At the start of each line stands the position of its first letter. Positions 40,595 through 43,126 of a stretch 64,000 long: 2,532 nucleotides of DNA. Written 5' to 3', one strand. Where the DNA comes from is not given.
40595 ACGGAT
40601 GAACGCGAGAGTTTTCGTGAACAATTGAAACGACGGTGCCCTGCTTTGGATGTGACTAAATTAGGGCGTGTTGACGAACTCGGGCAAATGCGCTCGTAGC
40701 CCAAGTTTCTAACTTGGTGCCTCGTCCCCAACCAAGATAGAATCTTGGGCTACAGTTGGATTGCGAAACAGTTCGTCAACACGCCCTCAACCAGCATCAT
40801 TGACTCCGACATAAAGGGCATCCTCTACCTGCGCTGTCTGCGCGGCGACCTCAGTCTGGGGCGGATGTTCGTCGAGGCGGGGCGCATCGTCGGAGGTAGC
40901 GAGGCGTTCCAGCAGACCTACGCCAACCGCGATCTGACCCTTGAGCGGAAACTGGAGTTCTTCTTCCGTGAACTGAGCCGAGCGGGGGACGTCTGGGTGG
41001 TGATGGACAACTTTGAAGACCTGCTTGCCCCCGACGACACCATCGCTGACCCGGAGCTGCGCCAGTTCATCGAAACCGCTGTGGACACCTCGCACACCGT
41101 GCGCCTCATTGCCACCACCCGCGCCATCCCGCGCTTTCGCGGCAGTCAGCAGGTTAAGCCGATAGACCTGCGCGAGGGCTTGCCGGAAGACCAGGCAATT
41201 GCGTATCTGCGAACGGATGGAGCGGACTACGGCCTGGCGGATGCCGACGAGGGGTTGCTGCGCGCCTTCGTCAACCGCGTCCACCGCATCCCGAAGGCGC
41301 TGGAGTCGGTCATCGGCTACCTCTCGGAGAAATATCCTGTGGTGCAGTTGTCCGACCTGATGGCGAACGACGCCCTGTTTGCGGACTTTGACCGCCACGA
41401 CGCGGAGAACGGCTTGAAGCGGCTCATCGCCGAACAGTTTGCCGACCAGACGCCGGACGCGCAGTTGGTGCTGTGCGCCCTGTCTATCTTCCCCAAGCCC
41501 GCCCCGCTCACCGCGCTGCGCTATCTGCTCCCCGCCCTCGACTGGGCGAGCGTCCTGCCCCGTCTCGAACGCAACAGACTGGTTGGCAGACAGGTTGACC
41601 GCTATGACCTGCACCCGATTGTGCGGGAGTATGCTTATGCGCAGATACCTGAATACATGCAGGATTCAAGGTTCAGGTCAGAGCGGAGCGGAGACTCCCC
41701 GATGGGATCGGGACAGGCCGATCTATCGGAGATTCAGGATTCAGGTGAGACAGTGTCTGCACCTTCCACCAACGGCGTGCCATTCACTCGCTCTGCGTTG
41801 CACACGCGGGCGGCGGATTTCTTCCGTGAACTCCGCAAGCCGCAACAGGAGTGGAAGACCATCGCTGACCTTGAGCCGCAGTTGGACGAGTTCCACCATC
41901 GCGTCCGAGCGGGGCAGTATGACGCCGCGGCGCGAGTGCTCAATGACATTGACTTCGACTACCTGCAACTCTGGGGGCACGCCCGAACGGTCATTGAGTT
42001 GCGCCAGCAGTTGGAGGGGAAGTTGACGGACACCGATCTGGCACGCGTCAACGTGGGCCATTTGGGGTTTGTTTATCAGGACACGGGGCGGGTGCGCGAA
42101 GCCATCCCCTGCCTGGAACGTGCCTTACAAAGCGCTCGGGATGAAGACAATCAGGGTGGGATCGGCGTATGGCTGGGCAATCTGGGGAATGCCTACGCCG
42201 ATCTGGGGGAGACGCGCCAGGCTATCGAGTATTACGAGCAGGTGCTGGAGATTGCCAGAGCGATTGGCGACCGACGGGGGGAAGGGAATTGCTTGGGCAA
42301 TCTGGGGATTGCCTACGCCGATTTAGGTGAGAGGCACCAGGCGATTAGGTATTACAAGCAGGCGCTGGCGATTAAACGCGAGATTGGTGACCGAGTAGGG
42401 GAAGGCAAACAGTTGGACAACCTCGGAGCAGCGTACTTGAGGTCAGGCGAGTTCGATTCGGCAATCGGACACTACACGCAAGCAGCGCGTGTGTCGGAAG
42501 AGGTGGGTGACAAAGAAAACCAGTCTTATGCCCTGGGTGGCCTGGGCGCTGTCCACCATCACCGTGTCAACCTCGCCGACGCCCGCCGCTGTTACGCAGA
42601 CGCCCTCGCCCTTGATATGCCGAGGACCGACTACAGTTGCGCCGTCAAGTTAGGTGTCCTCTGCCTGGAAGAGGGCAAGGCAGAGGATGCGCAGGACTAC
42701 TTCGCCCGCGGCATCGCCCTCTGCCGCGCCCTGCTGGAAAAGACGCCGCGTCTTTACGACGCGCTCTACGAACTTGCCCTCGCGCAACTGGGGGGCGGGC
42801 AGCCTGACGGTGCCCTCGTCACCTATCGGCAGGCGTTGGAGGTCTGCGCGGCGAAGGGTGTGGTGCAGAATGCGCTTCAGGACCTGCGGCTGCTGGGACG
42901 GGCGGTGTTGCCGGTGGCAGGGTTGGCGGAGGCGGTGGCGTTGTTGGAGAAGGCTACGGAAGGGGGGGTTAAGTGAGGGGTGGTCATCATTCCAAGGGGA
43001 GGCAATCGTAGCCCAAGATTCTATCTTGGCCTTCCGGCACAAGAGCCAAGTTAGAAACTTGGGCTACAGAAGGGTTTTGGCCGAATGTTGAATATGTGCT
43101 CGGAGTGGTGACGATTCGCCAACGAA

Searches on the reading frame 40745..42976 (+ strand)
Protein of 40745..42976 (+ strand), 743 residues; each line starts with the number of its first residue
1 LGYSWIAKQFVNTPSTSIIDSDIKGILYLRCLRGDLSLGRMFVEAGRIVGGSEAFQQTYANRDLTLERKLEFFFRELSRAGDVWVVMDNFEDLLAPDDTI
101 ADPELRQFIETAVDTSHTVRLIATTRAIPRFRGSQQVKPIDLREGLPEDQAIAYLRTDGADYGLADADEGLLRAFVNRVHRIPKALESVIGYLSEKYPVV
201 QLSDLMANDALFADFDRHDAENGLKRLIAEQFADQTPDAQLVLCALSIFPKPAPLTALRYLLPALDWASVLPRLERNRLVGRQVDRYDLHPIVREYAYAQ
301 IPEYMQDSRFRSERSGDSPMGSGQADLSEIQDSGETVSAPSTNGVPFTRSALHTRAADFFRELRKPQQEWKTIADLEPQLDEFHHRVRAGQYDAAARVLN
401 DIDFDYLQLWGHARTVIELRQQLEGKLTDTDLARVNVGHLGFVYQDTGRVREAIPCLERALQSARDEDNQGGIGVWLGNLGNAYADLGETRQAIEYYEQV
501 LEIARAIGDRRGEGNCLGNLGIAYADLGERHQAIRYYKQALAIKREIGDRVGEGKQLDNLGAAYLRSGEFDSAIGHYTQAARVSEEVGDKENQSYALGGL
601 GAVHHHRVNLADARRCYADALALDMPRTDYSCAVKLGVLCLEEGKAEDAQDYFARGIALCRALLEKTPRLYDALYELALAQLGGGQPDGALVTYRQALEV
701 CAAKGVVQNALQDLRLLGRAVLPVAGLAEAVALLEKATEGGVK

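Call 88: search_protein_families(library=pfam, proteins=[window:40745-42976:+], max_evalue=0.00001)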
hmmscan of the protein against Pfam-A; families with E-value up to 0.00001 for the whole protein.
window:40745-42976:+ (743 aa): 10 families
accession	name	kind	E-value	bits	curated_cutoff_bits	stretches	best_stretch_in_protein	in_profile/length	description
PF13424.12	TPR_12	-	2.1e-40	137.2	30.1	3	476-546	5-77/77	Tetratricopeptide repeat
PF00515.34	TPR_1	-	2.8e-30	103.3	27.8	1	477-504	4-31/34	Tetratricopeptide repeat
PF13176.12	TPR_7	-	5.6e-28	95.1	27.9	2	477-510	2-35/36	Tetratricopeptide repeat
PF07719.23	TPR_2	-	3.5e-25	86.4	27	0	478-504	5-31/34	Tetratricopeptide repeat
PF13374.12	TPR_10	-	3.9e-21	74.8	27.5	0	515-546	3-34/42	Tetratricopeptide repeat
PF13181.12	TPR_8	-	3.9e-20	70.7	25.7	0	478-505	5-32/34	Tetratricopeptide repeat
PF17874.7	TPR_MalT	-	1.2e-12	48.2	45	1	559-707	45-197/336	MalT-like TPR region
PF13432.12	TPR_16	-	9.8e-11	42.3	32.7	0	560-624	3-61/65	Tetratricopeptide repeat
PF13428.12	TPR_14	-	1.5e-10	41.1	23.5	0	479-503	6-30/44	Tetratricopeptide repeat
PF13174.12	TPR_6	-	1.9e-09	38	26.3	0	672-699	1-28/33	Tetratricopeptide repeat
